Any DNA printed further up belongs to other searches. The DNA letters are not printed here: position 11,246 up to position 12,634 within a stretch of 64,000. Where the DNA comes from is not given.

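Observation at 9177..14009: Orphan six-gene, translationally coupled operon of unrecognisable, signal-peptide-free proteins between dxs and nagB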

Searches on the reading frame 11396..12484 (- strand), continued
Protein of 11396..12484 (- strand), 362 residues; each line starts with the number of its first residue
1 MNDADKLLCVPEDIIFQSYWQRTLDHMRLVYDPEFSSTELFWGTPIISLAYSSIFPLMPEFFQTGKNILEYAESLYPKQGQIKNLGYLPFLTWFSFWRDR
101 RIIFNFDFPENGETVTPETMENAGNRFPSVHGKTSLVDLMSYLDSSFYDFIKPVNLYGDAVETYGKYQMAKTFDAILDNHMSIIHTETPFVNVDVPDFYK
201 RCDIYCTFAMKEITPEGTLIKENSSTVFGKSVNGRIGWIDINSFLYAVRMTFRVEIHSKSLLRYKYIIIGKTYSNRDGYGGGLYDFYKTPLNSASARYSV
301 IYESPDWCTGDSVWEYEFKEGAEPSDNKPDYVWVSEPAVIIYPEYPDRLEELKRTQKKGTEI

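Call 59: search_protein_families(library=phrogs, proteins=[L014:1174-2379:+, L014:2379-3458:+, L014:3458-4495:+, L014:5790-9170:-], max_evalue=1)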
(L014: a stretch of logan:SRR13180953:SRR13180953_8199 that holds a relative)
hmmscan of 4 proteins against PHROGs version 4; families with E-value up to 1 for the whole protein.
L014:1174-2379:+ (401 aa): 0 families

L014:2379-3458:+ (359 aa): 0 families

L014:3458-4495:+ (345 aa): 0 families

L014:5790-9170:- (1126 aa): 9 families
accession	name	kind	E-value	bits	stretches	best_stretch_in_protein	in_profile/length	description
phrog_991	-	tail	1.4e-32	113.4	1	91-639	191-721/1966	tail length tape measure protein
phrog_1272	-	tail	5.2e-27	95.1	1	47-682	112-723/1606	tail length tape measure protein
phrog_1533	-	tail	1.7e-26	93.1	1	22-610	140-660/1688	tail length tape measure protein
phrog_28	-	tail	1.2e-20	74.8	1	47-1089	120-1079/1228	tail length tape measure protein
phrog_23013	-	tail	4.1e-20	72.1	1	172-493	137-454/1379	tail length tape measure protein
phrog_4704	-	tail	1.1e-19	71.6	1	17-494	79-552/625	tail length tape measure protein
phrog_14441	-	tail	1.9e-07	32.1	1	120-319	26-228/241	tail length tape measure protein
phrog_4059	-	unknown function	0.066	14.6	1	1040-1091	14-65/106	-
phrog_1327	-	lysis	0.11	13.3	1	738-777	63-102/158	Rz-like spanin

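Call 60: search_protein_families(library=pfam, proteins=[L014:1174-2379:+, L014:2379-3458:+, L014:3458-4495:+, L014:121-1089:-, L014:13027-14316:-], max_evalue=1)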
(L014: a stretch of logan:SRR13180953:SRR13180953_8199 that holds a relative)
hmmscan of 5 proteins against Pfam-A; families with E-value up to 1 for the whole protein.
L014:1174-2379:+ (401 aa): 0 families

L014:2379-3458:+ (359 aa): 0 families

L014:3458-4495:+ (345 aa): 0 families

L014:121-1089:- (322 aa): 1 family
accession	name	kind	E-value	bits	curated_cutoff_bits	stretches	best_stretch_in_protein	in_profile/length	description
PF22492.2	FimA4_C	-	0.0009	19.3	27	1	69-138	45-117/208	FimA4 pilin C-terminal domain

L014:13027-14316:- (429 aa): 2 families
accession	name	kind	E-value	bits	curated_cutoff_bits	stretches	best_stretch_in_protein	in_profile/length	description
PF01075.23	Glyco_transf_9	-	0.00027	20.8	22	1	238-346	104-214/247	Glycosyltransferase family 9 (heptosyltransferase)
PF21129.3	TibC_1st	-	0.028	14.9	27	1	31-95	1-59/63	Glycosyltransferase TibC, N-terminal domain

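Call 71: find_encoding_contigs(protein=P0011, flank=10000, max_places=2)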
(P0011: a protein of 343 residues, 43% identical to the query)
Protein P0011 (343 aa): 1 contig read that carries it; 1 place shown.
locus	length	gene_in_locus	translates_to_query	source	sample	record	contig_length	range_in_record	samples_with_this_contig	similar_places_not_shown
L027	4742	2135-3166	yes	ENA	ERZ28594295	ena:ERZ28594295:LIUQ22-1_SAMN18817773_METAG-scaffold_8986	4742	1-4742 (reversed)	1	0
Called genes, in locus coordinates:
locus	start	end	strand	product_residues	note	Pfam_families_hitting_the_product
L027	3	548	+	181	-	?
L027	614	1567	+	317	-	-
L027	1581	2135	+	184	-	-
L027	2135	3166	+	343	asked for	-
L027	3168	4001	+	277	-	-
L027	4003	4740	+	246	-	?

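Call 75: search_protein_representatives(alignment_id=A2)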
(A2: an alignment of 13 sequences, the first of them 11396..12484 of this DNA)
Query: 13 sequences, 358 profile positions. Proteins with E-value up to 0.001 (for the whole library): 15; up to 1e-10: 15; up to 1e-30: 12. The best 15 are listed.
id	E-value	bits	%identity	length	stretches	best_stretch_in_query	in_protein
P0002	4.6e-171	585.2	-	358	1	1-358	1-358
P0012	1.2e-147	508.1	-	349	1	1-354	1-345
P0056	1.8e-132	458.2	-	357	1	1-353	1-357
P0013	1.7e-125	435.2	-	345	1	1-357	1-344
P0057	1.0e-108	380.0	-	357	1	6-351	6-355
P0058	7.9e-72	258.7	-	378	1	9-348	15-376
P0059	2.6e-60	220.8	-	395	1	10-352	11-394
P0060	6.9e-60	219.4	-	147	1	205-353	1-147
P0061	2.2e-59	217.8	-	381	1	6-351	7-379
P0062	4.3e-48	180.6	-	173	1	211-351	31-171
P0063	5.1e-48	180.4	-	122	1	238-356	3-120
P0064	1.4e-34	136.2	-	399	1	10-351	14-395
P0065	1.1e-18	83.9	-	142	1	205-352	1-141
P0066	7.8e-13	64.7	-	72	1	1-64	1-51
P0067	1.1e-12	64.2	-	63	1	310-357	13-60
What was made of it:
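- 11396..12484 (-): g3, 362 aa. It has an N-terminal helical domain (about residues 1-180) and a C-terminal beta-sandwich (about 182-343). It evolves fast. Only 15 relatives were found in 1.84 billion representative proteins (call 75).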

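Call 76: find_encoding_contigs(protein=P0002, flank=10000, max_places=2)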
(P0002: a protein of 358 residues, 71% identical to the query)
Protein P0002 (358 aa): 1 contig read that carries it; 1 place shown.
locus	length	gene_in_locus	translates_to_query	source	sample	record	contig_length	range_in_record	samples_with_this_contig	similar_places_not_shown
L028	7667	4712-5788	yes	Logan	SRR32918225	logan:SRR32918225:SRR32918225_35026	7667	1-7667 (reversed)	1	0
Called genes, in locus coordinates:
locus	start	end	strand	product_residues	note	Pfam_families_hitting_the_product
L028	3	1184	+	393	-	?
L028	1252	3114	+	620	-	PF13292:DXP_synthase_N, PF02779:Transket_pyr, PF02780:Transketolase_C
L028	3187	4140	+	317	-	-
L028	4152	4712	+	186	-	-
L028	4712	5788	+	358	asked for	-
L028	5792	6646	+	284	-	-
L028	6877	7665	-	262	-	?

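Call 89: search_protein_families(library=phrogs, proteins=[L024:2195-3028:+, L011:11924-13555:+], max_evalue=0.1)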
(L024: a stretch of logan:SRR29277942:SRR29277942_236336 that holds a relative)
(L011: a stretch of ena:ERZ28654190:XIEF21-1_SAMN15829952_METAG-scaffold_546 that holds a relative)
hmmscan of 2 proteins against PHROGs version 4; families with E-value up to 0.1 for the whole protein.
L024:2195-3028:+ (277 aa): 1 family
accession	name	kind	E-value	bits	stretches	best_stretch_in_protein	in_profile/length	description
phrog_3904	-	tail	0.046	12.9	1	193-273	1006-1084/1086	tail fiber protein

L011:11924-13555:+ (543 aa): 4 families
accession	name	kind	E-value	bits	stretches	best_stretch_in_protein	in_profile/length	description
phrog_22899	-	unknown function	1.1e-10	40.5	2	138-335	986-1183/1857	-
phrog_9915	-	unknown function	3.1e-05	22.4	1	468-536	1728-1792/1813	-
phrog_14220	-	unknown function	0.003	17.7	1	47-79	348-381/401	-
phrog_6030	-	unknown function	0.014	16.3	0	103-131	59-87/96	-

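Call 105: find_related_loci(query=L014:5790-9170:-, collection=viral_contigs, flank=10000)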
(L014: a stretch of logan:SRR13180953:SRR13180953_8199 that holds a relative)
Query L014:5790-9170:- (1126 aa) in viral_contigs; peptide patterns used: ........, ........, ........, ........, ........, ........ (x = any residue, [..] = any of these).
11 stretches matched a pattern, but none encodes a relative of the query by tblastn (E <= 1e-3).
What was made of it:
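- Tried and rejected: The L014 tape measure has no IMG/VR relative (call 105).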

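Call 110: search_protein_families(library=pfam, proteins=[L024:2195-3028:+], max_evalue=0.1)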
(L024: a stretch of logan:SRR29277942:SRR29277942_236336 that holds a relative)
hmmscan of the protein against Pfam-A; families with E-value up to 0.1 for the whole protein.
L024:2195-3028:+ (277 aa): 0 families

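Call 113: find_related_loci(query=A2, collection=metagenome_contigs, flank=10000)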
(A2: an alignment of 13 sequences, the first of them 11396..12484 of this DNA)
Query A2 (362 aa) in metagenome_contigs; peptide patterns used: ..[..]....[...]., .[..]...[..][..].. (x = any residue, [..] = any of these).
87 stretches matched a pattern, but none encodes a relative of the query by tblastn (E <= 1e-3).
